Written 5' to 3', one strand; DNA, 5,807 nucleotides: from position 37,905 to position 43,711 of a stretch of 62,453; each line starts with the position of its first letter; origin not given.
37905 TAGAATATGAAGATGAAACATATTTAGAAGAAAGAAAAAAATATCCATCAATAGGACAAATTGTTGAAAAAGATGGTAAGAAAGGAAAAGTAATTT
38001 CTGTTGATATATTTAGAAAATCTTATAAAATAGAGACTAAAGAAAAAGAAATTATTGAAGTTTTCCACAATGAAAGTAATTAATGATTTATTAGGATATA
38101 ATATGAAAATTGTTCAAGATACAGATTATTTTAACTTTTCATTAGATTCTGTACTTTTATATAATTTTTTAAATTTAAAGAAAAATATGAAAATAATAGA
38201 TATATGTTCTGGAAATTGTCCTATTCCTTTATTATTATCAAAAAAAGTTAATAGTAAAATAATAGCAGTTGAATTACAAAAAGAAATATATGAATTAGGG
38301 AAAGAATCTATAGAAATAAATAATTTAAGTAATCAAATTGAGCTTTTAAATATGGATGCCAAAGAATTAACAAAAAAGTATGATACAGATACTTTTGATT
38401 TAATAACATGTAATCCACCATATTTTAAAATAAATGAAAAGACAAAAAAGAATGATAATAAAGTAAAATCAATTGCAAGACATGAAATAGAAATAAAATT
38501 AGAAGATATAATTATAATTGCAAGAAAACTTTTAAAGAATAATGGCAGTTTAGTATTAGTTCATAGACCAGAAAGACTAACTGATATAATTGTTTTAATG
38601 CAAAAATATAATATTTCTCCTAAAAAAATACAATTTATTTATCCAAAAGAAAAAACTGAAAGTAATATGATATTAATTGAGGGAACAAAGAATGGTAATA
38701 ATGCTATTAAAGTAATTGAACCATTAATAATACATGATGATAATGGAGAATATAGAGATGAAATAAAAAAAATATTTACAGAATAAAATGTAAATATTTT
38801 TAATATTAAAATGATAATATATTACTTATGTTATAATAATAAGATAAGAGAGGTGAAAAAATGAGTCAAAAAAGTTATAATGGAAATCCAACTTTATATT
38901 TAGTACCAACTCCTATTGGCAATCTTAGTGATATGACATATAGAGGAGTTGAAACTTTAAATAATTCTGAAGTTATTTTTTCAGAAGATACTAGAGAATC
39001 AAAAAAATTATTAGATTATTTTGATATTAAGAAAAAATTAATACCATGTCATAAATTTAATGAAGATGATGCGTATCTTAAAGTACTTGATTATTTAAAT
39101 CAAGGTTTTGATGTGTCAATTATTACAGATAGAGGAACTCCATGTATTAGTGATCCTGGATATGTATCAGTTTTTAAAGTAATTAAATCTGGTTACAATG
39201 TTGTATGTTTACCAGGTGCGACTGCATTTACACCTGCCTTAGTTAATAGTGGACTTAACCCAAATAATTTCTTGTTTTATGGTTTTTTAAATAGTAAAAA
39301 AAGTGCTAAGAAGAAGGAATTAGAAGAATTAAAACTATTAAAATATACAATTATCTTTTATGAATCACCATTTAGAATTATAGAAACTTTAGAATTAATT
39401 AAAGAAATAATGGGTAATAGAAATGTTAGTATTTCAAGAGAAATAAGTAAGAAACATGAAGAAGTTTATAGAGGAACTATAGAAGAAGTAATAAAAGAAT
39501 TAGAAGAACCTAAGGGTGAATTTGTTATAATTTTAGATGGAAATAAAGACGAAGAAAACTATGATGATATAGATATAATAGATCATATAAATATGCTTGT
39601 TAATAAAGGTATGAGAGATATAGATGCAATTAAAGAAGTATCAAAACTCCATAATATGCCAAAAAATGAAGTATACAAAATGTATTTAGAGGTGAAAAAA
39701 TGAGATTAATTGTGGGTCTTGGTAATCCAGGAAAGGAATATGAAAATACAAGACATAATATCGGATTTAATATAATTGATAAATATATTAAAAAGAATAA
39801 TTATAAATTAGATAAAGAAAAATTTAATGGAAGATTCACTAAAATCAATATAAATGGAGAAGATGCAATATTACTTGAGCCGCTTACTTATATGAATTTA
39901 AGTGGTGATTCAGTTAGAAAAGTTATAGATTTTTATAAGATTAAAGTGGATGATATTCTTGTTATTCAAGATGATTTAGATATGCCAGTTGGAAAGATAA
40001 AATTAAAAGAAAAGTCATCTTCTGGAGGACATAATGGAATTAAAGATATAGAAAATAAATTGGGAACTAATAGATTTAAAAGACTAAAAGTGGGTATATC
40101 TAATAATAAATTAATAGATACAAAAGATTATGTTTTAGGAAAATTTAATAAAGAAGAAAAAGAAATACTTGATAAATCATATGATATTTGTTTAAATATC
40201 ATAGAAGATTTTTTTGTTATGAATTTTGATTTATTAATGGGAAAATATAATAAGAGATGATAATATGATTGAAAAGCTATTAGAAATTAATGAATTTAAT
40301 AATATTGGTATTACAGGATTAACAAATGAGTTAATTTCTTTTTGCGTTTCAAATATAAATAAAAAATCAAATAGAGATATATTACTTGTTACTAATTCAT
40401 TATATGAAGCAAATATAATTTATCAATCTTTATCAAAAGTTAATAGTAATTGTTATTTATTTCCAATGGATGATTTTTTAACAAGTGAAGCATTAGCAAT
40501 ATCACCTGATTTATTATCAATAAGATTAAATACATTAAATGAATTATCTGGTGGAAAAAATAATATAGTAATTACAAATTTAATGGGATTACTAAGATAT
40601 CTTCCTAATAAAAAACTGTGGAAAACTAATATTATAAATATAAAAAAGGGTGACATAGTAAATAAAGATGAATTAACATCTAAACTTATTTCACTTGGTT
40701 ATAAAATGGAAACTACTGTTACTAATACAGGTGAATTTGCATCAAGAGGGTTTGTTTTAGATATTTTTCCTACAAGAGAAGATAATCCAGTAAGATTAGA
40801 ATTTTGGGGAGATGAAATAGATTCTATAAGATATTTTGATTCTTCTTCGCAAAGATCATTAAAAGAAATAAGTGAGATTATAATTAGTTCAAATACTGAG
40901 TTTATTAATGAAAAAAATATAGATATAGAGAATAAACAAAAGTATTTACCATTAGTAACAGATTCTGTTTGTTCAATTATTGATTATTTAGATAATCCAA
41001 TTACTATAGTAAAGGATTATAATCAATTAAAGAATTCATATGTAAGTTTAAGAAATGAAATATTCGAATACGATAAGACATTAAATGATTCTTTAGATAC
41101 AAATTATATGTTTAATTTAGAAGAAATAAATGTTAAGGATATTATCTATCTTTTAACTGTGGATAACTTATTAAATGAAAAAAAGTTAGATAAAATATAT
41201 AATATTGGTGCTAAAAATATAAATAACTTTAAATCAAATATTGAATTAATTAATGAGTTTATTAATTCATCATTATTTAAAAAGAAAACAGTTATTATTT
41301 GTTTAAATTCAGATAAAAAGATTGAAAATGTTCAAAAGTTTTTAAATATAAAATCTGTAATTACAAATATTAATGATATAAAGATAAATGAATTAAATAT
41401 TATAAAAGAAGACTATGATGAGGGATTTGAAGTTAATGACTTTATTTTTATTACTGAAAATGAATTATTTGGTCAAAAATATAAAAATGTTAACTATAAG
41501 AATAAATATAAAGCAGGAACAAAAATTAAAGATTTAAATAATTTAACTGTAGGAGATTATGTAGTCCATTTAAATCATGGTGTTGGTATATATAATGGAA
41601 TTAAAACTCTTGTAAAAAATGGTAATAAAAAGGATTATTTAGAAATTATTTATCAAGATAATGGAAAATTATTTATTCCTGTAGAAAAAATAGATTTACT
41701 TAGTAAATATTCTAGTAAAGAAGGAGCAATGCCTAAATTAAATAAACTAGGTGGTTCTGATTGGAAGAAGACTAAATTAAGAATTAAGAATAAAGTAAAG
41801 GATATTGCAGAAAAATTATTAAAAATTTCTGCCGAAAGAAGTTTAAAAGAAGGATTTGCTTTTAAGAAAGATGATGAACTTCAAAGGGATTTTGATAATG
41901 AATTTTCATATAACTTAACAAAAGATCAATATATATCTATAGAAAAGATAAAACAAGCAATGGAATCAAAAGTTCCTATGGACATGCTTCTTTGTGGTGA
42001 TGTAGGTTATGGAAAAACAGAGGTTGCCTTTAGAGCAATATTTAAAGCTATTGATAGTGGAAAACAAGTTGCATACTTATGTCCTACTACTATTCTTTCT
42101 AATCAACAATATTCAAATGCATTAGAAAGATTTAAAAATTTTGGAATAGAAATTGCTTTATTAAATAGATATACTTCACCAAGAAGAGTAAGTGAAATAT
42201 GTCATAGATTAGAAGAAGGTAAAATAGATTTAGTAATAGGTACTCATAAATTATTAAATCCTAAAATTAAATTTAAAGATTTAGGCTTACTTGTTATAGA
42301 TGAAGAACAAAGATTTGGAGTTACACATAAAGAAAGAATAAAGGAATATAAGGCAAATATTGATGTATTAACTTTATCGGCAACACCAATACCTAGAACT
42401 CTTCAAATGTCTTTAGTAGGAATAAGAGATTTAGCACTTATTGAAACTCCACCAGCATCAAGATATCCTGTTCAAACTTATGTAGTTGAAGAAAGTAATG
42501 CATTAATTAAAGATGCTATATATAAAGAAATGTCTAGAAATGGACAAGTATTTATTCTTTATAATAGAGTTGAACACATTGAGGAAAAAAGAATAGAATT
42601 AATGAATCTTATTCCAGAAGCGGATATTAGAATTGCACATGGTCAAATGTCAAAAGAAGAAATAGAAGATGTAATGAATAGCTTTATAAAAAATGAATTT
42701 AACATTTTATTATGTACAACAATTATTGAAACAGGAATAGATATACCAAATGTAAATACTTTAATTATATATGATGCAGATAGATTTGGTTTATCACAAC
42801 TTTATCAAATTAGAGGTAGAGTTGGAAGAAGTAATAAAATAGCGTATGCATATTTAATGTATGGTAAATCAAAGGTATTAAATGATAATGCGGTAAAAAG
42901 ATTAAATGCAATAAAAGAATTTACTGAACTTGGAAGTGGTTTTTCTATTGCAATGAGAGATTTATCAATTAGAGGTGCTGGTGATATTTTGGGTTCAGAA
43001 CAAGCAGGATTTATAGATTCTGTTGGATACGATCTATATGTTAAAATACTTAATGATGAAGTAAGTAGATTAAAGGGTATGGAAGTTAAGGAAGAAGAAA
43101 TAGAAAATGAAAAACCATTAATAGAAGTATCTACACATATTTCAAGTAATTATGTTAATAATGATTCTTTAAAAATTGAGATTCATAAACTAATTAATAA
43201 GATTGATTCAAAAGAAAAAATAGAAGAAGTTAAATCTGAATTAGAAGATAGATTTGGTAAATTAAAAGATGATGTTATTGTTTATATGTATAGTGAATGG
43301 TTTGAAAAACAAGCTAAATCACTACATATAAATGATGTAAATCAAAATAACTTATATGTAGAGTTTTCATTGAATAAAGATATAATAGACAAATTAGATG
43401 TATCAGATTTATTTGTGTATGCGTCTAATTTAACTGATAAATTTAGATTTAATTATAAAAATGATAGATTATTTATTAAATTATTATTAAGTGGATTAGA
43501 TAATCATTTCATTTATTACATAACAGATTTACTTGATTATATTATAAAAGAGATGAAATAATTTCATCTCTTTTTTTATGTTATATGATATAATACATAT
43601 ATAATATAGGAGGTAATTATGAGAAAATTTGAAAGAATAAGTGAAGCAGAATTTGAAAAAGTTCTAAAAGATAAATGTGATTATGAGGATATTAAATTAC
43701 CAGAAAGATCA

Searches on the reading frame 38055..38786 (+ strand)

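Call 37: search_protein_families(library=pfam, proteins=[window:38055-38786:+], max_evalue=0.00001)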
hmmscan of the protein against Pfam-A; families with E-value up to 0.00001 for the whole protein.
window:38055-38786:+ (243 aa): 5 families
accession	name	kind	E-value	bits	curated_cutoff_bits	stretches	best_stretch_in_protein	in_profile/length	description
PF05175.20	MTS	-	2.1e-09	37.7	23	1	32-171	20-141/170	Methyltransferase small domain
PF05971.18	Methyltransf_10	-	4.8e-07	29.9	23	1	31-142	90-207/299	RNA methyltransferase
PF03602.21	Cons_hypoth95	-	1.8e-06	28.2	24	1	43-127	41-127/182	Conserved hypothetical protein 95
PF13847.12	Methyltransf_31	-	2.6e-06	27.6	27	1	42-168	2-109/145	Methyltransferase domain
PF01209.24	Ubie_methyltran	-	3.9e-06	26.8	20.1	1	39-119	43-122/233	ubiE/COQ5 methyltransferase family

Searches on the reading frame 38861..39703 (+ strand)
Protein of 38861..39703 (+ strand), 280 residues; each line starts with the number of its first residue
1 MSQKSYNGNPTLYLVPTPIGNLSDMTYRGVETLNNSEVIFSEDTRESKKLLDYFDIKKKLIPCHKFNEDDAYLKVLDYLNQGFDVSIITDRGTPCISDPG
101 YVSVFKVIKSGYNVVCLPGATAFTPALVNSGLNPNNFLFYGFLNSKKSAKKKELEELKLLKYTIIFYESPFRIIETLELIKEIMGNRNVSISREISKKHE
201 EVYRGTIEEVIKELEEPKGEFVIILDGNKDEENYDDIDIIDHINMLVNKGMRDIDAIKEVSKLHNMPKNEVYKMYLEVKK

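Call 37: search_protein_families(library=pfam, proteins=[window:38861-39703:+], max_evalue=0.00001)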
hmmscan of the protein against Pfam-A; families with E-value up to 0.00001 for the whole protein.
window:38861-39703:+ (280 aa): 1 family
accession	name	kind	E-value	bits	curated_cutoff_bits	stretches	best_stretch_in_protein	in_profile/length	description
PF00590.25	TP_methylase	-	1.6e-26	94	27.8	1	11-210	1-211/212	Tetrapyrrole (Corrin/Porphyrin) Methylases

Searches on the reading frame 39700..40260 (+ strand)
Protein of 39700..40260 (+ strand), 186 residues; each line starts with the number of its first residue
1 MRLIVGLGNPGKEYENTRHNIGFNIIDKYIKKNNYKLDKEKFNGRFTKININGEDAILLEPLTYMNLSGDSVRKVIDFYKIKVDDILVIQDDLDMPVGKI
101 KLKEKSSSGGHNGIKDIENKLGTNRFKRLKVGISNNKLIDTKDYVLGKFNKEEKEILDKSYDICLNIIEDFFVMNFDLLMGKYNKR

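Call 37: search_protein_families(library=pfam, proteins=[window:39700-40260:+], max_evalue=0.00001)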
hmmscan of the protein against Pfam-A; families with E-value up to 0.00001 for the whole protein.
window:39700-40260:+ (186 aa): 1 family
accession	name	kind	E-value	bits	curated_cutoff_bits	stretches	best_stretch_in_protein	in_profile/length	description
PF01195.25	Pept_tRNA_hydro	-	3.4e-65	219.7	27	1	3-184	1-183/183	Peptidyl-tRNA hydrolase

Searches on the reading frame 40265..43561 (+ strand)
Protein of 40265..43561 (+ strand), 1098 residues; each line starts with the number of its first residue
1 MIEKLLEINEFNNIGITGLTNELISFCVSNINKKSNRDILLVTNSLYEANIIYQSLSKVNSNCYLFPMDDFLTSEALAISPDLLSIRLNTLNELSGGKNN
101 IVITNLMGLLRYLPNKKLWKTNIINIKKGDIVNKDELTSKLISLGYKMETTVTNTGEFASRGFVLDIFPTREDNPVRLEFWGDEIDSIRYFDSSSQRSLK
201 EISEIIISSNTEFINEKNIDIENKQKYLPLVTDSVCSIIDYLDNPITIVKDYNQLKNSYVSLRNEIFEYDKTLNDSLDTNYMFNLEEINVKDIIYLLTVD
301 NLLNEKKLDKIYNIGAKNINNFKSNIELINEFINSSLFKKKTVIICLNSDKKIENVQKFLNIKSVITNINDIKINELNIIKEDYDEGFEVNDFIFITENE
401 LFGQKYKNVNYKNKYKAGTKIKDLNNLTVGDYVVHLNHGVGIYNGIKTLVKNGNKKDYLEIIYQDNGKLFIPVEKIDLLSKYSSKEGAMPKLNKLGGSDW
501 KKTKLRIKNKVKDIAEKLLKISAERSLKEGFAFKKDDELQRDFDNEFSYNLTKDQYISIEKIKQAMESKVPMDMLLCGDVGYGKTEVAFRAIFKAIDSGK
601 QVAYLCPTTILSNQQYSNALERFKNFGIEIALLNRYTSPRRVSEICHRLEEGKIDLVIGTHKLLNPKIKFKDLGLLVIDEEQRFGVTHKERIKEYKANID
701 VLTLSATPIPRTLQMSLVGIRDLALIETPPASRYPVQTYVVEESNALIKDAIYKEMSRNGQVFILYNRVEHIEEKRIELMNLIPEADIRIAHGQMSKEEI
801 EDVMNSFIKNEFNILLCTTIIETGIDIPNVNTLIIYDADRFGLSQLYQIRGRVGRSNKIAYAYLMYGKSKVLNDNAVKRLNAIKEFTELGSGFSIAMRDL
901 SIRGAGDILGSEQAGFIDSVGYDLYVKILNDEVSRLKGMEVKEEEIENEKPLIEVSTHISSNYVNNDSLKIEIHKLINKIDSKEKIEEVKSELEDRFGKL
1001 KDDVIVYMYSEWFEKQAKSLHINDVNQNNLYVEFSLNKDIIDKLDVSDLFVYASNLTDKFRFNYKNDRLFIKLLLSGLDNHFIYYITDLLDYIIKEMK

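Call 37: search_protein_families(library=pfam, proteins=[window:40265-43561:+], max_evalue=0.00001)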
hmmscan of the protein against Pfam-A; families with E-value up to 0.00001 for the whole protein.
window:40265-43561:+ (1098 aa): 6 families
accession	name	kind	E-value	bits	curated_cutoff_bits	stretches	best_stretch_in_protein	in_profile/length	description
PF17757.6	UvrB_inter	-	1.5e-25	89.5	22.9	1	124-213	1-91/91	UvrB interaction domain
PF00270.35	DEAD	-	2.7e-25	89.4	26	1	559-714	8-165/167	DEAD/DEAH box helicase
PF00271.37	Helicase_C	-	8.8e-25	87.5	23.5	1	750-856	8-109/110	Helicase conserved C-terminal domain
PF02559.22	CarD_TRCF_RID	-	4.9e-20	71.8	23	1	427-483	1-57/57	CarD-like/TRCF RID domain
PF03461.20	TRCF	-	7.3e-14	52.3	25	1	954-1038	2-86/95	TRCF domain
PF04851.21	ResIII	-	4.5e-09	36.9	22.5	1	549-708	2-162/164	Type III restriction enzyme, res subunit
